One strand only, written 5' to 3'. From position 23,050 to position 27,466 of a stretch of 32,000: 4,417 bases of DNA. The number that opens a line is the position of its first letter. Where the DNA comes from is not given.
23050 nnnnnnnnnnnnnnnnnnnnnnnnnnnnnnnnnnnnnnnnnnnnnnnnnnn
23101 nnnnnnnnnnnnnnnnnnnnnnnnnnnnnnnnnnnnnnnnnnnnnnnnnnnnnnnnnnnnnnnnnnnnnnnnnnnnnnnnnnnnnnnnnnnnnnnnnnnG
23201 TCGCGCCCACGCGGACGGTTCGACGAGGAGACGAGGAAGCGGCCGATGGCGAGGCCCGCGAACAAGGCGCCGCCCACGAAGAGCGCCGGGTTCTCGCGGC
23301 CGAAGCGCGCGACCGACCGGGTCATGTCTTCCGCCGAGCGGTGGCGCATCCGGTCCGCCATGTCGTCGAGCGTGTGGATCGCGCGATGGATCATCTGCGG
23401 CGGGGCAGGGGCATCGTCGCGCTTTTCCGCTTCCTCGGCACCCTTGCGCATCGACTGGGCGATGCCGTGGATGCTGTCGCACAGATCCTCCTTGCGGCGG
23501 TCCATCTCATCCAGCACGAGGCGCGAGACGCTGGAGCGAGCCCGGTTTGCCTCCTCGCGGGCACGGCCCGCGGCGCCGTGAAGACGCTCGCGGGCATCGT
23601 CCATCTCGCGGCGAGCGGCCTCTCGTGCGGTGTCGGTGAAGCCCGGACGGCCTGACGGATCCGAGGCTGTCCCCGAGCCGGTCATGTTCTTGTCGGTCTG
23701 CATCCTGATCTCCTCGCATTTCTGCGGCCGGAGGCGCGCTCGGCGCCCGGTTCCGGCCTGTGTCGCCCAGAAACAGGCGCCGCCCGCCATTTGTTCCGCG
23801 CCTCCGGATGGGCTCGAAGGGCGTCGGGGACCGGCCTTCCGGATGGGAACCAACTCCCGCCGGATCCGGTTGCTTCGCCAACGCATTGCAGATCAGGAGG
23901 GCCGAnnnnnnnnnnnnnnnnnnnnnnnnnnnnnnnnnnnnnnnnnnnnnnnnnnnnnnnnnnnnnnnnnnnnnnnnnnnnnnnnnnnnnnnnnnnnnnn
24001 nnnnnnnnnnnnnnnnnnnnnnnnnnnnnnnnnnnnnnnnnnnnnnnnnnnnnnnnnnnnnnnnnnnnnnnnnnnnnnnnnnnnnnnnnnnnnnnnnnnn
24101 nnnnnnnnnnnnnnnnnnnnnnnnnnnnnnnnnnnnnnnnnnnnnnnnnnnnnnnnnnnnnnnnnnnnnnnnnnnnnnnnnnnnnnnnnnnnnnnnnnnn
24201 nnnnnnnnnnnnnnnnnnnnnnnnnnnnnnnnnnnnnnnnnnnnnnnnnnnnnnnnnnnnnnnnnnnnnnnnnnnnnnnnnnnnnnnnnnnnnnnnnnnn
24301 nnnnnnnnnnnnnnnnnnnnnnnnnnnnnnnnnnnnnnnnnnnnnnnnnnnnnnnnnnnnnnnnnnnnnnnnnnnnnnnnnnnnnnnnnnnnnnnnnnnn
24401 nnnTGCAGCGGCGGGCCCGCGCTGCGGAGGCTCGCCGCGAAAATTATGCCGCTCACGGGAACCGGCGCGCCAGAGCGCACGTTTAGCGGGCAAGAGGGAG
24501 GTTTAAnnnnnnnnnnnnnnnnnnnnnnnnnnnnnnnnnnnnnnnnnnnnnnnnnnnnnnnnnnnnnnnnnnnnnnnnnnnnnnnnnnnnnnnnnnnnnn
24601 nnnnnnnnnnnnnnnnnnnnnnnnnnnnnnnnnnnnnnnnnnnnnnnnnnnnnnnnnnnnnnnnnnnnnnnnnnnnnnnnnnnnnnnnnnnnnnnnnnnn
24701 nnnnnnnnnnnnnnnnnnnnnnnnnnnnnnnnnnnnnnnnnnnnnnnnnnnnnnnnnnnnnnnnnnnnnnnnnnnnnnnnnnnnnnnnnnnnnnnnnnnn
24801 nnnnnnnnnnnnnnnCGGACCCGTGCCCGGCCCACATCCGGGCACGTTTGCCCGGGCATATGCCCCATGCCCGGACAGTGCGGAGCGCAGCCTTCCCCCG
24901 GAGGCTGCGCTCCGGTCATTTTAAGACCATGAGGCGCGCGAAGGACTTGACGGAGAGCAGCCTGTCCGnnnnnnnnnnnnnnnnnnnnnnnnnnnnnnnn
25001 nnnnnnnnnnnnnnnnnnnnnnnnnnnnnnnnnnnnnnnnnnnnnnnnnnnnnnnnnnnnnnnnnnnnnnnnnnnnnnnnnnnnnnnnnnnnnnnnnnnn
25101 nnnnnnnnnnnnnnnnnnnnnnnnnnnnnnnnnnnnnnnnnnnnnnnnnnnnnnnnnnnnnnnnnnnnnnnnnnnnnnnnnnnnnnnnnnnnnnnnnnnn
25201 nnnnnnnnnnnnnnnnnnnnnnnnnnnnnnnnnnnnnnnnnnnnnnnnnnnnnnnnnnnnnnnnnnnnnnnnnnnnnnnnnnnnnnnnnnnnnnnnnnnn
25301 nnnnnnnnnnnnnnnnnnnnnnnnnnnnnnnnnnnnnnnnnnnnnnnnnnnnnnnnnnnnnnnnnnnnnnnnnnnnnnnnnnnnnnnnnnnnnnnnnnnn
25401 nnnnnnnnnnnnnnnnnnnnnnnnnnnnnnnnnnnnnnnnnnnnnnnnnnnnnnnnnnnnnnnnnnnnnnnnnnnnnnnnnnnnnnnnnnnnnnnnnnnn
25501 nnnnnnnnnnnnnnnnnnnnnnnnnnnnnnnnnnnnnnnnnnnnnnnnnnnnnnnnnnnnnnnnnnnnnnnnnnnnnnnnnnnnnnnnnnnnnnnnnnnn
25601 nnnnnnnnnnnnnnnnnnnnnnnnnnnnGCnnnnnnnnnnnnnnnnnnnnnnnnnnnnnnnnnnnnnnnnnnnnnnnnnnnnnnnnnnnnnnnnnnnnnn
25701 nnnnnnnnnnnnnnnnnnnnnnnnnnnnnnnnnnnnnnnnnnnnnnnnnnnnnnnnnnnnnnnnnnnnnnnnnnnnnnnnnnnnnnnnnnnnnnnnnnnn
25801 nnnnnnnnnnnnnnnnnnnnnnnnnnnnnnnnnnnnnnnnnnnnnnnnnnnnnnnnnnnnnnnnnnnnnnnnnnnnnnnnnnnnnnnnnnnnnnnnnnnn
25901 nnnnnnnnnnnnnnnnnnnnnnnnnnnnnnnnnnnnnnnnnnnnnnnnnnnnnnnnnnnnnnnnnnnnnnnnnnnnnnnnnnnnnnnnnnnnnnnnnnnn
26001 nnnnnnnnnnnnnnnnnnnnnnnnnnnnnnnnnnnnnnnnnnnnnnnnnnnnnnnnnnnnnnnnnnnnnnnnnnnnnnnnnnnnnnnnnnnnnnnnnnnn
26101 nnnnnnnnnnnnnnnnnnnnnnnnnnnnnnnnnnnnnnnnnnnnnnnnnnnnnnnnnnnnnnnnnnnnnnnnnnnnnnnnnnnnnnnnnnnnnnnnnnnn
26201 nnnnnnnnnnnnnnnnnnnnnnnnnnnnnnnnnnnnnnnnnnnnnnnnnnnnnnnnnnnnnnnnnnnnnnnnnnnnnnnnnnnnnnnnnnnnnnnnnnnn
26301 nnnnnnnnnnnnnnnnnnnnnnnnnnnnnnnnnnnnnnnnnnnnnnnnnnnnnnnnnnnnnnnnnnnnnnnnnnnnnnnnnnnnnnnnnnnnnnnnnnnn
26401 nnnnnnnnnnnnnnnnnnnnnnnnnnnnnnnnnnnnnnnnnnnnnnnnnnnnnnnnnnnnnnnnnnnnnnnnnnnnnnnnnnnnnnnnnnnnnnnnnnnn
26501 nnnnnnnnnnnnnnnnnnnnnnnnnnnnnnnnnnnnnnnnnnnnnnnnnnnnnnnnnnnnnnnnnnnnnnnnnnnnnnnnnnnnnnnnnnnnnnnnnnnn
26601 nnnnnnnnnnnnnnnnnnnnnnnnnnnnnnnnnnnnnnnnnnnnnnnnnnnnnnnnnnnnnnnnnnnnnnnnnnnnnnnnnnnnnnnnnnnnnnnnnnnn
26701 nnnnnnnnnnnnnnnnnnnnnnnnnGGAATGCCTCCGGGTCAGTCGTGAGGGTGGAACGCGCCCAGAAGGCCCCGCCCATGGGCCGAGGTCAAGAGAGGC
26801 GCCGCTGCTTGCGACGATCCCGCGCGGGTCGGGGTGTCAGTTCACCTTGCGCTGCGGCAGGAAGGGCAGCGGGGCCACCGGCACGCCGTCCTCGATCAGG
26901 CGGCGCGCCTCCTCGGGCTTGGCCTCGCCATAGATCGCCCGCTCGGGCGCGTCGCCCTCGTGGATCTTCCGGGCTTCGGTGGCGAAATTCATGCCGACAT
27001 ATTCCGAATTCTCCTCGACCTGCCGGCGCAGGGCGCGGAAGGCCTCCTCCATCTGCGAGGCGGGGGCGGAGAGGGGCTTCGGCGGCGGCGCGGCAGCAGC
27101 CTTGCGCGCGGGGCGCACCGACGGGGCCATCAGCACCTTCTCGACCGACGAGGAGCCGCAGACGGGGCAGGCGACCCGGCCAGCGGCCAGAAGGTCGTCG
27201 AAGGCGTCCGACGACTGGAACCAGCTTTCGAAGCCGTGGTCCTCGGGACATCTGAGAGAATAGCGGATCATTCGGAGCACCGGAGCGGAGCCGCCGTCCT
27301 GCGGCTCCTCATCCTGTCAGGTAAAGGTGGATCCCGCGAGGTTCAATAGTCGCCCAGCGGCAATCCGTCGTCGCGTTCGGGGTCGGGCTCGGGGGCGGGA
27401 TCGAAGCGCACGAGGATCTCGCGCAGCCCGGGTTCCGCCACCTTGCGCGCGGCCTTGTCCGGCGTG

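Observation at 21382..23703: Translationally coupled three-gene membrane module (ElaB/YqjD-like, holin-X/DUF1469-like, DUF3618) of unknown function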

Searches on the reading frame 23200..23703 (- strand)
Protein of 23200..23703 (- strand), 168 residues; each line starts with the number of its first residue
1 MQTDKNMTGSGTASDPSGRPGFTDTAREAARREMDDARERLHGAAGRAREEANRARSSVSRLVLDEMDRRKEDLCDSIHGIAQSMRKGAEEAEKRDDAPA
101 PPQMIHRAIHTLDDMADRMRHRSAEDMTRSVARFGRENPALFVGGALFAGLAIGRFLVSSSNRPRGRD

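Call 36: search_protein_representatives(alignment_id=A2)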
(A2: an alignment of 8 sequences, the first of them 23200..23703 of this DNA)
Query: 8 sequences, 172 profile positions. Proteins with E-value up to 0.001 (for the whole library): 13050; up to 1e-10: 7505; up to 1e-30: 5. The best 150 are listed.
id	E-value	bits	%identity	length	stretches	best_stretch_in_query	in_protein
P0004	1.3e-79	282.4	-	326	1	1-172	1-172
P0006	2.5e-72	258.7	-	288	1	1-172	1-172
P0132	2.1e-42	161.3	-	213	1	1-166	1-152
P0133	2.5e-41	157.8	-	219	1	34-171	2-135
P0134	1.4e-32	129.3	-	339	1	6-165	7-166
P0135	1.1e-30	123.2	-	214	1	23-167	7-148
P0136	1.6e-30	122.6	-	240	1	14-167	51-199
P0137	1.6e-29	119.3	-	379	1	7-167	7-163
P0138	5.5e-29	117.6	-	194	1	26-163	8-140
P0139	7.3e-29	117.2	-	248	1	27-167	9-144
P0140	1.0e-28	116.8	-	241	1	17-167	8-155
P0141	1.6e-28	116.1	-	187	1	6-168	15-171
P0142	1.7e-28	116.1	-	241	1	4-168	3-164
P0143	1.9e-28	115.8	-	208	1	18-163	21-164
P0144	2.1e-28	115.7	-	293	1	22-168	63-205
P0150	6.2e-28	114.2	-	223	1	22-163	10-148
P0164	2.7e-26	108.8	-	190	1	1-166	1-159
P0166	4.0e-26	108.3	-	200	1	1-166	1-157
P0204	1.4e-24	103.2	-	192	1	9-167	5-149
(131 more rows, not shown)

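Call 40: list_cluster_members(proteins=[P0134, P0135, P0137, P0139, P0140, P0141, P0150, P0164, P0166, P0204])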
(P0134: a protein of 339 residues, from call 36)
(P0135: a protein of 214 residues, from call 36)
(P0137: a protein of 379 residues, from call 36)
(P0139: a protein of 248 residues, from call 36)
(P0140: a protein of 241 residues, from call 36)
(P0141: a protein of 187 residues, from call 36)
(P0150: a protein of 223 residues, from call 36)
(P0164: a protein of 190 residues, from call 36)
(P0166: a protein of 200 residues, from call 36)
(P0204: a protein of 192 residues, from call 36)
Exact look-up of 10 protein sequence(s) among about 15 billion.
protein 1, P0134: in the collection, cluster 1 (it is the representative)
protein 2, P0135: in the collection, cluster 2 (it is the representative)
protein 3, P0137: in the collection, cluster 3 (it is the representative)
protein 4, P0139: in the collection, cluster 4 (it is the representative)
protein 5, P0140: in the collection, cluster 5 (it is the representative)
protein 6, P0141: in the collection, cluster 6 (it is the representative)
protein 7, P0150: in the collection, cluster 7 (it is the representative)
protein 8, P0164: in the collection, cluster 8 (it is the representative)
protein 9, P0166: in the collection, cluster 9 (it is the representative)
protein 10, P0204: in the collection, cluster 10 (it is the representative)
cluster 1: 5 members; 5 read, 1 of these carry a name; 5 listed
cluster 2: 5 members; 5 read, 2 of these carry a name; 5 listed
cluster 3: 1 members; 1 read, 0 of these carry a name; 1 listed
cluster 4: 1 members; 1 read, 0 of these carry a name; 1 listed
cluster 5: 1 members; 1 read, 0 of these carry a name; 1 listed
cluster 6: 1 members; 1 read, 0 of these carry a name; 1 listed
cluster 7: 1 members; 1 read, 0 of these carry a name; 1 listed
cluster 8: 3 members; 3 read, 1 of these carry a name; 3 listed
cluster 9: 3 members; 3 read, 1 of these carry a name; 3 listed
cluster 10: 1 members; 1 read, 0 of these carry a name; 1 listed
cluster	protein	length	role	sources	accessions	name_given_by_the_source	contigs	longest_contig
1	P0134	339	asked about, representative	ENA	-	-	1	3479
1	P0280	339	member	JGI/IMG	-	hypothetical protein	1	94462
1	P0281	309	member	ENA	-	-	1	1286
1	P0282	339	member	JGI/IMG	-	-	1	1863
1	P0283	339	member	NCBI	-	-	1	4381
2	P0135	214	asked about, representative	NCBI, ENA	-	-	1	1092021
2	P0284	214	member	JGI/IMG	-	hypothetical protein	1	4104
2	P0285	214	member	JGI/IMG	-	hypothetical protein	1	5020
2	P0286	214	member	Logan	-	-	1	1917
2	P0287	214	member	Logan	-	-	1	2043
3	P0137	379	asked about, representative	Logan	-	-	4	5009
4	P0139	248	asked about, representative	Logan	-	-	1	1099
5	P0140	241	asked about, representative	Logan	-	-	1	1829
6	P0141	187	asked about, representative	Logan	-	-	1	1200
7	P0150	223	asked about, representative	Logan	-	-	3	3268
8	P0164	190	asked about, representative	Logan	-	-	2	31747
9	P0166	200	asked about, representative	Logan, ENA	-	-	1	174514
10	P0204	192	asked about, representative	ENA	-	-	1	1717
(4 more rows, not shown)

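Call 63: find_encoding_contigs(protein=P0164, flank=3000, max_places=2)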
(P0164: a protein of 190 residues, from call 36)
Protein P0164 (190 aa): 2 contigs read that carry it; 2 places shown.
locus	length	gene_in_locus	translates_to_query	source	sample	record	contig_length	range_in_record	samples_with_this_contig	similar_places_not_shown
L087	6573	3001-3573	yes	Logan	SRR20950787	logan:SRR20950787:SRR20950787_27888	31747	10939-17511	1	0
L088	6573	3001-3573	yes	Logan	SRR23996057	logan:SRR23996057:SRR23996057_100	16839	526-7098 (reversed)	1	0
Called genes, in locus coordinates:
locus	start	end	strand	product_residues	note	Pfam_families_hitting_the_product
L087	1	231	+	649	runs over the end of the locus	PF01970:TctA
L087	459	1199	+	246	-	PF01738:DLH, PF00561:Abhydrolase_1 (faint)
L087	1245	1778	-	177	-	PF12973:Cupin_7, PF07883:Cupin_2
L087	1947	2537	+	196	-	PF02525:Flavodoxin_2, PF03358:FMN_red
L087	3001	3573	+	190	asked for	-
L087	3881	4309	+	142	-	PF07332:Phage_holin_3_6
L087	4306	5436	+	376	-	PF12277:DUF3618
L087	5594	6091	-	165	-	PF03073:TspO_MBR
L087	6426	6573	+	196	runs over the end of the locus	PF02659:Mntp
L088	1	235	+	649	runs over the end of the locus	PF01970:TctA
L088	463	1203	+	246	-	PF01738:DLH, PF00561:Abhydrolase_1 (faint)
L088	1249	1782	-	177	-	PF12973:Cupin_7, PF07883:Cupin_2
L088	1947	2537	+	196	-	PF02525:Flavodoxin_2, PF03358:FMN_red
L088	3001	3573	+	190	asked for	-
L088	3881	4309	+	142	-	PF07332:Phage_holin_3_6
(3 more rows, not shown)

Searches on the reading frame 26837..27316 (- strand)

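Call 7: search_protein_families(library=pfam, proteins=[window:26837-27316:-], max_evalue=0.01)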
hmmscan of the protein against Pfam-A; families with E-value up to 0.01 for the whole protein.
window:26837-27316:- (159 aa): 2 families
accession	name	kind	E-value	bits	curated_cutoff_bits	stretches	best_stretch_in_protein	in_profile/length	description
PF06676.16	DUF1178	-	3e-53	180.6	31.6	1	16-154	1-146/147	Protein of unknown function (DUF1178)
PF09723.15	Zn_ribbon_8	-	0.00056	20.3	34.4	1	18-62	3-41/41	Zinc ribbon domain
